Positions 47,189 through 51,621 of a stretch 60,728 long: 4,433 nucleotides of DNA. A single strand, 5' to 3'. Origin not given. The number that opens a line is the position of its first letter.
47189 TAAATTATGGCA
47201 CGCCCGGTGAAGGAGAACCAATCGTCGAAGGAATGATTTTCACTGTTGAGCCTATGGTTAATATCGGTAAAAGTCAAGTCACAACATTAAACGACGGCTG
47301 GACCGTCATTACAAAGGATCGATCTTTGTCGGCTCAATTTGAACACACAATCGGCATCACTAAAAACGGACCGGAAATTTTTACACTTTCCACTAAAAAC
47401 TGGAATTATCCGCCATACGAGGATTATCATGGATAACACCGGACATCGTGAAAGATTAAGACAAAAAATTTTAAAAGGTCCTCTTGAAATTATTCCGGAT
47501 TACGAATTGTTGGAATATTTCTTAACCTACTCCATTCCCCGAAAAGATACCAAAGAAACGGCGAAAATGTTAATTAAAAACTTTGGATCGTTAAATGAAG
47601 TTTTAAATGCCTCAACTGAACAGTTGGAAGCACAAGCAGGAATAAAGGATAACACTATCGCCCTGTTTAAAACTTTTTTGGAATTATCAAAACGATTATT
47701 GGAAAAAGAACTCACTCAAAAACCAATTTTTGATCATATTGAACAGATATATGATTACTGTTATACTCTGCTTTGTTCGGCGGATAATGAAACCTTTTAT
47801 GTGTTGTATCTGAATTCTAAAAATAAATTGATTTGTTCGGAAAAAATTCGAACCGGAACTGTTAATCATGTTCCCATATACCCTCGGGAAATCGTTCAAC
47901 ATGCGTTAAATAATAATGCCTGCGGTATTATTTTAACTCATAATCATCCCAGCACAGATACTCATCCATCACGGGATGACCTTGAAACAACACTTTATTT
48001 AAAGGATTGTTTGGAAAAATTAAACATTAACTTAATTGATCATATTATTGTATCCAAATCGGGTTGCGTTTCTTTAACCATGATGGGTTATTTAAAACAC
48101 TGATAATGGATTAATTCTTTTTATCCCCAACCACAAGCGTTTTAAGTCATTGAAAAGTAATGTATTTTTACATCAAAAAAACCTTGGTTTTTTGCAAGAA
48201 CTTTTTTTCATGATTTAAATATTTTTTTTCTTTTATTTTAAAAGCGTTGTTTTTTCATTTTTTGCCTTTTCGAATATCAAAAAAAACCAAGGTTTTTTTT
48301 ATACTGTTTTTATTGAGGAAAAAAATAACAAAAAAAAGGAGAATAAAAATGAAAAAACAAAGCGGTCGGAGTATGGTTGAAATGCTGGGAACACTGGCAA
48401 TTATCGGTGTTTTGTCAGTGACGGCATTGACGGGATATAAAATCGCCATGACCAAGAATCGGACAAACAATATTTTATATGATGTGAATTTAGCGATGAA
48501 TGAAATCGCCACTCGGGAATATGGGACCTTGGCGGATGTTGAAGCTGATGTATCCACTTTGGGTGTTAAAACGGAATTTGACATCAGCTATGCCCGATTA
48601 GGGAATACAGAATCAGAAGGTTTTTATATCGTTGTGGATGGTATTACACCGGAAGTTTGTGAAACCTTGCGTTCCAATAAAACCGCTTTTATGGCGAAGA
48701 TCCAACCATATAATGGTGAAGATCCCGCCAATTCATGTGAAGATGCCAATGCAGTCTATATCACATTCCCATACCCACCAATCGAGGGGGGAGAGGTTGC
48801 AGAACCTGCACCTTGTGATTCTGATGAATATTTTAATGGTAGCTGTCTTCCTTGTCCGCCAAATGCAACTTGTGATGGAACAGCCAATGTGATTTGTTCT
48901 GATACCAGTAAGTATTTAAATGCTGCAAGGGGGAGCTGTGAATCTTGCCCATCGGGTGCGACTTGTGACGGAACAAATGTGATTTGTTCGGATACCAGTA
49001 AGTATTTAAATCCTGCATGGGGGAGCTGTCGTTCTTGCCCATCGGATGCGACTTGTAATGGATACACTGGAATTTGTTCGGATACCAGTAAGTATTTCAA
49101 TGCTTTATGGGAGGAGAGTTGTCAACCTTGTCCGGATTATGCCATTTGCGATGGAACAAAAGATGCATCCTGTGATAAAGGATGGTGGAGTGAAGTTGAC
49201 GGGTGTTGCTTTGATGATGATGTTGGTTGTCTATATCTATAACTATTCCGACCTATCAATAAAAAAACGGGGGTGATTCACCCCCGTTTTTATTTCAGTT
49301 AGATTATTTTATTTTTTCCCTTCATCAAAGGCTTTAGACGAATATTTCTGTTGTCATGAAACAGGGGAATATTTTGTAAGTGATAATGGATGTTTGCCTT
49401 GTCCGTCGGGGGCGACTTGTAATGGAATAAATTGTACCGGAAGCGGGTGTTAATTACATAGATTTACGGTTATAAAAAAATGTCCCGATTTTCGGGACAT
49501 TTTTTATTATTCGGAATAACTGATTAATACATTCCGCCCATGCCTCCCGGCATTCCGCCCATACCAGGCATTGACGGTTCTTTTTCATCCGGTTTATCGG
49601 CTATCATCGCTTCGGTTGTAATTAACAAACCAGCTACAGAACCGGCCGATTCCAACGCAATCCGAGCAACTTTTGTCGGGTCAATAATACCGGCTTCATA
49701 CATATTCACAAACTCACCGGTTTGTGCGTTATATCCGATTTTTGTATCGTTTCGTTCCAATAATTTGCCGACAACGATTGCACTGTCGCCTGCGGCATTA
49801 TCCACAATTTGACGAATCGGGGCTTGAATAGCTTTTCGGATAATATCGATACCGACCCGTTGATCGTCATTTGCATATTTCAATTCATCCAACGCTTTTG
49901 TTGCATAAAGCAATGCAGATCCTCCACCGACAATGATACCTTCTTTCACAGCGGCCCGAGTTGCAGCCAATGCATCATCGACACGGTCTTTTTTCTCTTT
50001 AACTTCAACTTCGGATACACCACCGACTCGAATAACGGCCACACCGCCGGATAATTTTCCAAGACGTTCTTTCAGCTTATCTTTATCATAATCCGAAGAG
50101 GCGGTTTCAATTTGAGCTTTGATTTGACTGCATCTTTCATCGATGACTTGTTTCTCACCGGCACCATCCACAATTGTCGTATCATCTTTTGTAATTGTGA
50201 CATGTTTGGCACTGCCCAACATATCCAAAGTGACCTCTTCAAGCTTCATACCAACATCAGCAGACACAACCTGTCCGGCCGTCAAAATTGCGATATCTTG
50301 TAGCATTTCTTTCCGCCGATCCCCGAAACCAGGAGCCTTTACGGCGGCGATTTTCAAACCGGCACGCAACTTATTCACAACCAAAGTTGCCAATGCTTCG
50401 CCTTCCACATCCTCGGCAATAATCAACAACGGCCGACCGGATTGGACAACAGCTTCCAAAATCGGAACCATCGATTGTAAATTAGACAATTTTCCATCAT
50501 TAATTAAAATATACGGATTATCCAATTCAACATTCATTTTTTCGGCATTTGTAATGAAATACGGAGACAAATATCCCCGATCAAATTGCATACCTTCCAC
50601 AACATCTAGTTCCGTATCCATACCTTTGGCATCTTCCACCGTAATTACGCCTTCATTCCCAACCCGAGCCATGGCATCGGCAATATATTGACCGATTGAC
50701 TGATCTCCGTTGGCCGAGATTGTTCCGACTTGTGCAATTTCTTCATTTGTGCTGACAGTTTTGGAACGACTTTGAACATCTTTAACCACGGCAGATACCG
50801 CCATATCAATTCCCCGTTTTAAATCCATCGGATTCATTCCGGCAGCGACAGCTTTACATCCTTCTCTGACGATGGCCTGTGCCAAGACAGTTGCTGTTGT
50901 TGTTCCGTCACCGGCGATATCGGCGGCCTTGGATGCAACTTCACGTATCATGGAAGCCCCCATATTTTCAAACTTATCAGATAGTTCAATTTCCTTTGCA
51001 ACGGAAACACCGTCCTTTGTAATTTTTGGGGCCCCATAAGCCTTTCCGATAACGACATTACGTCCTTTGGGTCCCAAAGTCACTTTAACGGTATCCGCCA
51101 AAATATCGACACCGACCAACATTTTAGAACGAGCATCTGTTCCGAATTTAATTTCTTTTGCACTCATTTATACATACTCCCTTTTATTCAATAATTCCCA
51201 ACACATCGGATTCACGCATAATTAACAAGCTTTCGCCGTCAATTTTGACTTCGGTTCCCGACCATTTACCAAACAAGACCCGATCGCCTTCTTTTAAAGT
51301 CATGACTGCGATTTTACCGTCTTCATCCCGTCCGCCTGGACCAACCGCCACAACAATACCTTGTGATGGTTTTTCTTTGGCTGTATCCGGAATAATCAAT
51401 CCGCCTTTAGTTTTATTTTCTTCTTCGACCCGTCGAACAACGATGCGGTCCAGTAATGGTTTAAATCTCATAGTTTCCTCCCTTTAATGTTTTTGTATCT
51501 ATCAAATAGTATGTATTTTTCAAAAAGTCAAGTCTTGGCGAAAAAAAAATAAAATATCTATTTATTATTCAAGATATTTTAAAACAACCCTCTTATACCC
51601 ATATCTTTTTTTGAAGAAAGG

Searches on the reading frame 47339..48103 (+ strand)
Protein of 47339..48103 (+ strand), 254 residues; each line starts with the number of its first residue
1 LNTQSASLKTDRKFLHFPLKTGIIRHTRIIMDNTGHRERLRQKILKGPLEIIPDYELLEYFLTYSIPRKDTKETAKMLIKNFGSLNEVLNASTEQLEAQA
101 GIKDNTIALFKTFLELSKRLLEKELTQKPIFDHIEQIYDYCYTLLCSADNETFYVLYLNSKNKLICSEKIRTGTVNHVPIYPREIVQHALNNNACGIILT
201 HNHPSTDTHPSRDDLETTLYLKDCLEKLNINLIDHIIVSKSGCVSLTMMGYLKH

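Call 13: search_protein_families(library=pfam, proteins=[window:47339-48103:+], max_evalue=0.01)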
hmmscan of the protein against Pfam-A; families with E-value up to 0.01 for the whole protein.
window:47339-48103:+ (254 aa): 4 families
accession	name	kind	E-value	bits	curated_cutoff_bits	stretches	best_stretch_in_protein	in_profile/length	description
PF04002.20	RadC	-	2.3e-39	134.5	22.1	1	133-248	3-118/121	RadC-like JAB domain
PF20582.4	UPF0758_N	-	0.0001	22.7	27.1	1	36-104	6-73/77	UPF0758 N-terminal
PF12826.13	HHH_2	-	0.0066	17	27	0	73-106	14-47/64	Helix-hairpin-helix motif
PF14464.11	Prok-JAB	-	0.0071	16.7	25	0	163-217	45-89/114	Prokaryotic homologs of the JAB domain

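Call 27: find_homologous_proteins(query=window:47429-48100:+, max_evalue=1e-40)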
Query seq(224 aa) (224 aa): 2874 proteins with E <= 1e-40 among 7711 candidates; the best 120 are listed.
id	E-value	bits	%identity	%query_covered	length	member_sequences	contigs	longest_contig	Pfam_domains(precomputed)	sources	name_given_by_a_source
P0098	1.4e-145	500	100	100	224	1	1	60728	PF04002.21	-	-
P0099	1.1e-53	200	47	98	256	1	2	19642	PF04002.21,PF20582.5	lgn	-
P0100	3.3e-53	199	47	98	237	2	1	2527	PF04002.21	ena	-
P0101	3.9e-53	198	46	97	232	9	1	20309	PF04002.21,PF20582.5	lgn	-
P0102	5.5e-53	198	46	99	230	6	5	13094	PF04002.21,PF20582.5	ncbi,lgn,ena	-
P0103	1.0e-52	197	46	98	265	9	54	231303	PF04002.21,PF20582.5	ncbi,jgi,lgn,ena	ncbi:MAG: DNA repair protein RadC [Alphaproteobacteria bacterium]|jgi:DNA repair protein RadC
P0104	1.1e-52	197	45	97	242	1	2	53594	PF04002.21,PF20582.5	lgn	-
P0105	1.3e-52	197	46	98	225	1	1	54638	PF04002.21,PF20582.5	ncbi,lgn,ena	-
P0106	1.8e-52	196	47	97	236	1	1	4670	PF04002.21,PF20582.5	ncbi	-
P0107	4.1e-52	195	45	97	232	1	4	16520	PF04002.21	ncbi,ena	-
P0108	5.0e-52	195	43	99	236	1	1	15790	PF04002.21,PF20582.5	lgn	-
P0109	6.3e-52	194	45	97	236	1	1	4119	PF04002.21,PF14464.12,PF20582.5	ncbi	-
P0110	8.6e-52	194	45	97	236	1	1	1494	PF04002.21,PF14464.12,PF20582.5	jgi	-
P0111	8.9e-52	194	46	95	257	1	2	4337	PF04002.21,PF20582.5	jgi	-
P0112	1.1e-51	194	46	98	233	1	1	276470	PF04002.21,PF14520.13,PF20582.5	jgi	jgi:DNA repair protein RadC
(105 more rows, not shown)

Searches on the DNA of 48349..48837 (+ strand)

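Call 63: search_rna_families(source=L025, start=3100, end=3350, threshold=evalue, max_evalue=1)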
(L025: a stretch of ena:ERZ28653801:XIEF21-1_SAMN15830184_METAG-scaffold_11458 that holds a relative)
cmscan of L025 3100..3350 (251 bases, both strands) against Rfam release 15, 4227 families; matches with E-value up to 1: 1.
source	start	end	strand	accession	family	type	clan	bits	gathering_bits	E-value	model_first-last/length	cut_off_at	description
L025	3304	3323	-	RF03163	c4-a1b1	Gene; antisense;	CL00128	16.5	46.7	0.06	14-33/53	no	a1, b1 targets of C4 antisense RNA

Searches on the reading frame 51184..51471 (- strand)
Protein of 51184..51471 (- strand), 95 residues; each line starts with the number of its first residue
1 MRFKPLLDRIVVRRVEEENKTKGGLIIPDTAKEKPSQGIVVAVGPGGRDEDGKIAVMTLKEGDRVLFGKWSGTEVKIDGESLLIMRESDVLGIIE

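Call 26: find_encoding_contigs(protein=window:51184-51471:-, flank=10000, max_places=10)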
Protein window:51184-51471:- (95 aa): no gene with exactly this product is on record in the collection.
